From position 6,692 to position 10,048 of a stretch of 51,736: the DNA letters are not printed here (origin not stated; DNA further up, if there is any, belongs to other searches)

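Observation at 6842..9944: Monocistronic 1018-aa 'giant pilin': a type IV prepilin signal fused to about 900 aa of repeat modules, with no pilus machinery in sight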

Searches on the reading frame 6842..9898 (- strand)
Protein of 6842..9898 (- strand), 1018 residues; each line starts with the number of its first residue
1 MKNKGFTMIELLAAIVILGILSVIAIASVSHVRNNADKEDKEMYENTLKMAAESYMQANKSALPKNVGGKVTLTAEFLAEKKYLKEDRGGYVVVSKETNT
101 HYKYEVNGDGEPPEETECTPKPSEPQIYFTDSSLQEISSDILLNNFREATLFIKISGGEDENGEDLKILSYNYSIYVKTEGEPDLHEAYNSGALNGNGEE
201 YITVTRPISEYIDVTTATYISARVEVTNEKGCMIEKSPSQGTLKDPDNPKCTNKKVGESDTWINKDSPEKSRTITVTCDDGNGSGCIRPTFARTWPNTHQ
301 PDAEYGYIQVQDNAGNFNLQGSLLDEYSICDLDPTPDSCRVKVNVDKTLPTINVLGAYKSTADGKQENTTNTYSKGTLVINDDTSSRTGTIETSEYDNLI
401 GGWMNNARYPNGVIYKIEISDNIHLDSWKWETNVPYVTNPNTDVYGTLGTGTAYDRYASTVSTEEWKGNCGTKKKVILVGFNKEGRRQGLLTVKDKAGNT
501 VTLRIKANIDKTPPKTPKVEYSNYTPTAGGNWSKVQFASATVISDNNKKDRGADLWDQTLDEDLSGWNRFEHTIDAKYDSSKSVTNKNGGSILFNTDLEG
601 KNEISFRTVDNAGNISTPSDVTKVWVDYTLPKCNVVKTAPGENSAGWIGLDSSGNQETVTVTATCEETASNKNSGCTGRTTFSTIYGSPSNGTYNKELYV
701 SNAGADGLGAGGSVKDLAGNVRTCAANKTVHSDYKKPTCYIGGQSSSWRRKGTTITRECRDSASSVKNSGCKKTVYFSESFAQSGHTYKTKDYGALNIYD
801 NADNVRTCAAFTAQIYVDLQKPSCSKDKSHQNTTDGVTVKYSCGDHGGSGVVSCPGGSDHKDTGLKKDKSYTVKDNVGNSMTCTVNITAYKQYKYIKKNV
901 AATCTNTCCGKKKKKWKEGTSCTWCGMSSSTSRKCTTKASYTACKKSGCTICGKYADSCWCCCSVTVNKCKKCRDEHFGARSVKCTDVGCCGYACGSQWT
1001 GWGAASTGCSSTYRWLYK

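Call 3: search_protein_families(library=pfam, proteins=[window:6842-9898:-], max_evalue=1)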
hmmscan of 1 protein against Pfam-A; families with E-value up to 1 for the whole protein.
window:6842-9898:- (1018 aa): 3 families
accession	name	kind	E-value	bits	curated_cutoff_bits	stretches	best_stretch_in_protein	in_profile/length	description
PF07963.17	N_methyl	-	7.6e-07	28.9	21.2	1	2-26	3-27/27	Prokaryotic N-terminal methylation motif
PF18241.6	AvrM-A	-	0.24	12.3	27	1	551-637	18-98/147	Flax-rust effector AvrM-A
PF19077.6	Big_13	-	0.42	11.6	27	1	581-627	53-101/102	Bacterial Ig-like domain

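Call 4: search_protein_families(library=ncbifam, proteins=[window:6842-9898:-], max_evalue=1)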
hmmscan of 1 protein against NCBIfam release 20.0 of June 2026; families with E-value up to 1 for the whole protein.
window:6842-9898:- (1018 aa): 15 families
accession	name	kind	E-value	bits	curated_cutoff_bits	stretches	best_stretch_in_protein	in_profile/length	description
TIGR02532.1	IV_pilin_GFxxxE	domain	1.9e-07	30.7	16.3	1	4-26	2-24/24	prepilin-type N-terminal cleavage/methylation domain-containing protein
NF041013.1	T4P_ComGE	equivalog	2e-07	31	49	1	2-60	2-61/83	competence type IV pilus minor pilin ComGE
NF047446.1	barrel_OmpL47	domain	1e-05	25.8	40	1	564-622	15-65/68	OmpL47-type beta-barrel domain-containing protein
TIGR01710.1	typeII_sec_gspG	equivalog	2.3e-05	24.4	88.85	1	4-78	1-74/134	type II secretion system major pseudopilin GspG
NF041775.1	typeIV_PilA_Myxo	equivalog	0.00029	20.9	400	1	2-42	9-49/214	type IV pilin protein PilA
NF040999.1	pilin_ComGC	equivalog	0.00039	20.6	75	1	4-59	2-57/84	competence type IV pilus major pilin ComGC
NF007862.0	PRK10574.1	equivalog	0.00058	20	138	1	2-30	3-31/145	prepilin peptidase-dependent pilin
TIGR01708.2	typeII_sec_gspH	equivalog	0.0013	18.8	80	1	4-56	2-55/169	type II secretion system minor pseudopilin GspH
NF047441.1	Lepto_OmpL47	equivalog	0.0017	18.1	250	1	599-767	112-272/336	multi-beta-barrel domain surface protein OmpL47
NF041002.1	pilin_ComGF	equivalog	0.0068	16.6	80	1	3-53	1-54/139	competence type IV pilus minor pilin ComGF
TIGR01707.1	gspI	equivalog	0.022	15.3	44.35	1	5-57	1-50/101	type II secretion system minor pseudopilin GspI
NF040982.1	ComGD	equivalog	0.03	14.7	70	1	3-33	1-31/139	competence type IV pilus minor pilin ComGD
TIGR02523.1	type_IV_pilV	equivalog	0.032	14.7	52.2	1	4-46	2-45/139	type IV pilus modification protein PilV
NF038303.1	EPS_HpsB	equivalog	0.098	12.6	150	1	3-30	2-28/211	hormogonium polysaccharide secretion pseudopilin HpsB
TIGR01711.1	gspJ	equivalog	0.12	12.2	64.85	1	4-37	1-37/192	type II secretion system minor pseudopilin GspJ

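Call 6: find_homologous_proteins(query=window:6842-9898:-)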
Query window:6842-9898:- (1018 aa): 103 proteins with E <= 0.001 among 8000 candidates.
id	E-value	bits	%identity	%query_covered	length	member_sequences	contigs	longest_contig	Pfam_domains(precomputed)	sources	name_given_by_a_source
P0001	0.0e+0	2358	100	100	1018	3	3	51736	PF07963.18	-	-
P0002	0.0e+0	1022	51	100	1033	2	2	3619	PF07963.18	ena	-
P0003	5.1e-282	957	50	100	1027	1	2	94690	PF07963.18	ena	-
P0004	1.3e-280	952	48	100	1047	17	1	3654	PF07963.18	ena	-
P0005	1.7e-266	905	46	100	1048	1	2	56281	PF07963.18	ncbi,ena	-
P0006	1.4e-255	869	46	100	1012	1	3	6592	PF07963.18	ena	-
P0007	2.4e-247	842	45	100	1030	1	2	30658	PF07963.18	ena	-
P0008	5.2e-237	808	45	100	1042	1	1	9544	PF07963.18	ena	-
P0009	2.1e-223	763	42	100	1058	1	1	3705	PF07963.18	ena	-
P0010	1.8e-219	750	43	100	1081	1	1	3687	PF07963.18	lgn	-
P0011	1.5e-216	740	43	100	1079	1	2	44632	PF07963.18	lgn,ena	-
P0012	4.0e-193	662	41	100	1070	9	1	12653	PF07963.18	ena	-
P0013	1.9e-183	630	39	100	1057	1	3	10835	-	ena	-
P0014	5.1e-178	612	38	98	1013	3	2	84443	PF07963.18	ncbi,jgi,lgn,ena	-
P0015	1.5e-175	604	40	94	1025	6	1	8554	PF07963.18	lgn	-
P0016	8.1e-169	582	40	88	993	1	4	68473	PF07963.18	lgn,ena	-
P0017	4.8e-166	573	37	100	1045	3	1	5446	PF07963.18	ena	-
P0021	6.5e-129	450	35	100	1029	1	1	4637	PF07963.18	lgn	-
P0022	2.3e-123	432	39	62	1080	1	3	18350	PF07963.18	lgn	-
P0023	2.6e-119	418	36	78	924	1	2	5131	PF07963.18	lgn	-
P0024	1.9e-115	405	39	63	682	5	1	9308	PF07963.18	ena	-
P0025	3.9e-115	404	38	62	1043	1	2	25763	PF07963.18,PF12245.15,PF19077.7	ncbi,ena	-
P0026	4.1e-115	404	36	78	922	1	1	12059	PF07963.18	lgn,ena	-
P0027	9.9e-113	396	33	86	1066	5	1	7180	PF07963.18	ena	-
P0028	1.3e-110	389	34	86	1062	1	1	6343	PF07963.18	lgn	-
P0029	1.9e-107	379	33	83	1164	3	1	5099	PF07963.18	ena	-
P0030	1.2e-104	370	38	63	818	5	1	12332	PF07963.18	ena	-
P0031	1.0e-100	357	32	97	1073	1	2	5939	PF07963.18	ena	-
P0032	9.3e-100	353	34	85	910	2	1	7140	PF07963.18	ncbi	-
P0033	1.8e-98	349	32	82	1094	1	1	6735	PF07963.18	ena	-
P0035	2.2e-96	342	37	72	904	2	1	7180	PF07963.18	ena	-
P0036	9.2e-96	340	34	78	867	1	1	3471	PF07963.18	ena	-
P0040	8.2e-95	337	32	94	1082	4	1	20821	PF07963.18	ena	-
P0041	6.6e-94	334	34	75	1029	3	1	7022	PF07963.18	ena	-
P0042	8.2e-94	334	32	97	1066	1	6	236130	PF07963.18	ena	-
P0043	1.9e-91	326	31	100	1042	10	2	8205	PF07963.18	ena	-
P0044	1.8e-90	323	33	81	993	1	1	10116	PF07963.18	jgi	-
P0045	3.6e-88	315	33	81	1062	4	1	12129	PF07963.18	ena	-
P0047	1.4e-87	313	33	80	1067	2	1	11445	PF07963.18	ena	-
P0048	1.7e-87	313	34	81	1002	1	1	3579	PF07963.18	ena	-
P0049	3.9e-87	312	31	87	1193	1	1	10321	PF07963.18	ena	-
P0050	4.6e-86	308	31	90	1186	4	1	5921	PF07963.18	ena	-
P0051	4.3e-85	305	35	73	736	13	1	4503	PF07963.18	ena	-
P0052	1.0e-84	304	33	62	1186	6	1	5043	PF07963.18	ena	-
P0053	4.7e-84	301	33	80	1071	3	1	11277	PF07963.18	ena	-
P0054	1.5e-83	300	31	89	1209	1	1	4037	PF07963.18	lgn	-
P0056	2.2e-82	296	40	50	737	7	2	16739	PF07963.18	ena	-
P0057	2.5e-81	292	32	73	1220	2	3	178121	PF07963.18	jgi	-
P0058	4.8e-81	291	33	62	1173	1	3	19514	PF07963.18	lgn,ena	-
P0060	6.1e-80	288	38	50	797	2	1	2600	PF07963.18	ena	-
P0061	6.7e-80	288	38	50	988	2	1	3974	PF07963.18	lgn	-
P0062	3.9e-75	272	34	62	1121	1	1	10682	PF07963.18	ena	-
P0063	3.1e-73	266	39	50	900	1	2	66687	PF09479.17,PF07963.18,PF18998.7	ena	-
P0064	8.6e-73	264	32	62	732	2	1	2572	PF07963.18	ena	-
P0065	1.2e-72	264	30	83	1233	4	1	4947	PF07963.18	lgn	-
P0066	7.6e-71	258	29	86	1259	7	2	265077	PF07963.18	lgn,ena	-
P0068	3.9e-70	255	34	62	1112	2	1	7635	PF07963.18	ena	-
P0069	1.5e-69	253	28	93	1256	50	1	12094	PF07963.18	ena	-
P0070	1.2e-67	247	36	50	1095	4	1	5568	PF07963.18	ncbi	-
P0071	2.7e-65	239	32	62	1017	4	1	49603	PF24893.1,PF08329.17,PF12245.15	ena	-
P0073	5.9e-64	235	29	83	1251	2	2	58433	PF07963.18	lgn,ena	-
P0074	4.2e-62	229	35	51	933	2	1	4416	PF07963.18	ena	-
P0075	5.0e-60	222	29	86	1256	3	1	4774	PF07963.18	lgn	-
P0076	5.7e-60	222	33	61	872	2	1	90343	PF07963.18,PF19077.7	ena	-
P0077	6.9e-60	221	28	83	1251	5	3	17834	PF07963.18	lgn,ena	-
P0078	1.6e-59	220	32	64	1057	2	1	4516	PF07963.18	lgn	-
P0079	3.2e-58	216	29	64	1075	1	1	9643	PF07963.18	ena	-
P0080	3.5e-56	209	31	52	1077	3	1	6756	PF07963.18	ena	-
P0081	5.9e-56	208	35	51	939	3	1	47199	PF07963.18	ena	-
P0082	8.8e-55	204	32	72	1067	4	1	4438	PF07963.18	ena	-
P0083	8.2e-49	185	33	51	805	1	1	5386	PF07963.18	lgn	-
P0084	3.4e-45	173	33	48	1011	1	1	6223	-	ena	-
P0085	2.1e-42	164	34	50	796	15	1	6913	PF07963.18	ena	-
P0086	2.6e-39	153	29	86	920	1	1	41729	PF07963.18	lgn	-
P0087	4.3e-34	136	35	35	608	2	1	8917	PF07963.18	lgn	-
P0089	2.9e-27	113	28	87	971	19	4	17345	PF07963.18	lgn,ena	-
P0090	4.1e-24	103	28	51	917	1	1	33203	PF07963.18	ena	-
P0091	6.9e-22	96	27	87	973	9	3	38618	PF07963.18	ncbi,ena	-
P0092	4.9e-19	86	27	62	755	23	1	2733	PF07963.18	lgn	-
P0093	2.1e-18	84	33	35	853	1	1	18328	PF07963.18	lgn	-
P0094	2.5e-18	84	31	29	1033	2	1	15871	PF09479.17,PF07963.18,PF12810.14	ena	-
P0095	9.7e-18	82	33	35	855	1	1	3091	PF07963.18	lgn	-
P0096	2.8e-17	80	29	34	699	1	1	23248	PF07963.18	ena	-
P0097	5.6e-17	79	29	30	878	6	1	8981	PF07963.18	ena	-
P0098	1.4e-15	75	27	34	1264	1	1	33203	PF07963.18,PF19030.7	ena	-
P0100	2.8e-14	70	24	72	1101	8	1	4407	PF07963.18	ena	-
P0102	2.4e-13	67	31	33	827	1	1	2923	PF07963.18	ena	-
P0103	2.9e-9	54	29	21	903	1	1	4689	PF07963.18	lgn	-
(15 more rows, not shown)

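Call 7: search_solved_structures(query=window:6842-9898:-, max_evalue=1)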
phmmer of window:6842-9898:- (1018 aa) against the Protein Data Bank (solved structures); distinct sequences matched with E-value up to 1: 6.
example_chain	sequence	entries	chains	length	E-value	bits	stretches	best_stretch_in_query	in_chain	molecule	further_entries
9egp_A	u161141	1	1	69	0.00089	20.7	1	3-57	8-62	Geopilin domain 1 protein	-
7tgg_A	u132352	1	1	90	0.0024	19.2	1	3-58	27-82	Geopilin domain 1 protein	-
8pfb_G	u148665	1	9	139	0.011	17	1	6-61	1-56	Type IV pilin PilE1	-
2m7g_A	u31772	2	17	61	0.094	14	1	6-59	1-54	Geopilin domain 1 protein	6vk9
9lab_B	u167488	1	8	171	0.19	12.9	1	2-39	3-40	MSHA major pilin subunit MshA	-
5wda_A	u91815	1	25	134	0.24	12.6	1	6-92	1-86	General secretion pathway protein G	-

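Call 9: find_related_loci(query=window:6842-9898:-, collection=genome_contigs, flank=10000)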
Query window:6842-9898:- (1018 aa) in genome_contigs; peptide patterns used: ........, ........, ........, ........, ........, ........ (x = any residue, [..] = any of these).
80 stretches matched a pattern, but none encodes a relative of the query by tblastn (E <= 1e-3).

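Call 10: find_encoding_contigs(protein=P0001, flank=10000, max_places=4)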
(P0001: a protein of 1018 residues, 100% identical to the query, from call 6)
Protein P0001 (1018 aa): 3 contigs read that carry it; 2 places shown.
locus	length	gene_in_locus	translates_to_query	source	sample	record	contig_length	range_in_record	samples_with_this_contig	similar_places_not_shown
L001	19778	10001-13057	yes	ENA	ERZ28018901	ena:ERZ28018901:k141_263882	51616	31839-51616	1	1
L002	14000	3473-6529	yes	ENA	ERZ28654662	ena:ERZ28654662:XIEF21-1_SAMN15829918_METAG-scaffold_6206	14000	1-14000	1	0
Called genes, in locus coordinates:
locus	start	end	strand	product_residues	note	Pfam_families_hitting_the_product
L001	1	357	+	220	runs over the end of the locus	PF03167:UDG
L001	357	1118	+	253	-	PF06541:ABC_trans_CmpB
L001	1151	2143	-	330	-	PF01515:PTA_PTB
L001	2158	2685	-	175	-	PF04011:LemA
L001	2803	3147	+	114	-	-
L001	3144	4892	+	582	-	PF03485:Arg_tRNA_synt_N, PF00750:tRNA-synt_1d, PF05746:DALR_1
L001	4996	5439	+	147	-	-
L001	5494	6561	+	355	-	PF03462:PCRF, PF00472:RF-1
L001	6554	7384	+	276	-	PF17827:PrmC_N, PF06325:PrmA, PF10294:Methyltransf_16 (faint), PF05175:MTS, PF13847:Methyltransf_31, PF08242:Methyltransf_12 (weak), PF13649:Methyltransf_25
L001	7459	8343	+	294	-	PF01116:F_bP_aldolase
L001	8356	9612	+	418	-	PF00275:EPSP_synthase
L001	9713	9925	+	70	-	PF01197:Ribosomal_L31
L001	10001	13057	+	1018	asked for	PF07963:N_methyl (weak)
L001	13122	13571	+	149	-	PF02502:LacAB_rpiB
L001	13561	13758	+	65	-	PF06612:DUF1146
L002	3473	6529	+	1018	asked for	PF07963:N_methyl (weak)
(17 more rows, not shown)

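Call 11: find_encoding_contigs(protein=P0003, flank=10000, max_places=3)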
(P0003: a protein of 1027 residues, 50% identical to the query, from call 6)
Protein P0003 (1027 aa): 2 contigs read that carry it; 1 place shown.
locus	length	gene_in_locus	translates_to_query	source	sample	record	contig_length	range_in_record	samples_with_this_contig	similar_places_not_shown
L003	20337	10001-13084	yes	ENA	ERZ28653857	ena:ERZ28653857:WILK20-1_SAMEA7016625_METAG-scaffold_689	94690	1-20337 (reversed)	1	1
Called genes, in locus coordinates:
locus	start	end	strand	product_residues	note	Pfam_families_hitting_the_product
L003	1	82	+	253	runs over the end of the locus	PF06541:ABC_trans_CmpB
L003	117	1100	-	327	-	PF01515:PTA_PTB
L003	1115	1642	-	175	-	PF04011:LemA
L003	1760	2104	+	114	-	-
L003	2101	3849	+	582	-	PF03485:Arg_tRNA_synt_N, PF00750:tRNA-synt_1d, PF05746:DALR_1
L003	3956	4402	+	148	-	-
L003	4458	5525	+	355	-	PF03462:PCRF, PF00472:RF-1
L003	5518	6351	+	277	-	PF17827:PrmC_N (weak), PF07669:Eco57I (weak), PF05175:MTS, PF06325:PrmA, PF13847:Methyltransf_31, PF08242:Methyltransf_12 (weak), PF13649:Methyltransf_25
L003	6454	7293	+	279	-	PF01116:F_bP_aldolase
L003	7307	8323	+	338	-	-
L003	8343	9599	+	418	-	PF00275:EPSP_synthase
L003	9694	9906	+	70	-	PF01197:Ribosomal_L31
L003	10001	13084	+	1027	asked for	PF07963:N_methyl (weak)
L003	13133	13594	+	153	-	PF02502:LacAB_rpiB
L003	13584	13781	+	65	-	PF06612:DUF1146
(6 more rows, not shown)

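Call 12: find_encoding_contigs(protein=P0005, flank=10000, max_places=3)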
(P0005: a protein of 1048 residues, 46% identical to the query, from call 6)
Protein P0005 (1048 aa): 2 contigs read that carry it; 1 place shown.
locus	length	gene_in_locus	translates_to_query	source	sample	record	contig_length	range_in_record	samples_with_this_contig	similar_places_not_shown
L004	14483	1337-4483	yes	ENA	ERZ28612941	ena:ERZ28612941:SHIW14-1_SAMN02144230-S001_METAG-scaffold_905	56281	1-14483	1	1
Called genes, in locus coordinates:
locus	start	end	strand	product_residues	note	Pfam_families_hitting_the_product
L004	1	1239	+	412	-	?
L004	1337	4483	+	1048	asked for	PF07963:N_methyl (weak)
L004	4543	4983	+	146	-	PF02502:LacAB_rpiB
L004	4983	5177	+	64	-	PF06612:DUF1146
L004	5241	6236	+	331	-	PF00022:Actin (weak), PF06723:MreB_Mbl, PF00012:HSP70, PF14450:FtsA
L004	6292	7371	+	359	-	PF00953:Glycos_transf_4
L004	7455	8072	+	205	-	-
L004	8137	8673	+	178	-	PF02482:Ribosomal_S30AE, PF16321:Ribosom_S30AE_C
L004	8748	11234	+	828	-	PF07517:SecA_DEAD, PF00270:DEAD (faint), PF01043:SecA_PP_bind, PF21090:P-loop_SecA, PF07516:SecA_SW, PF02810:SEC-C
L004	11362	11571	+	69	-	PF14657:Arm-DNA-bind_4 (faint)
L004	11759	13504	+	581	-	-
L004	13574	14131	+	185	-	-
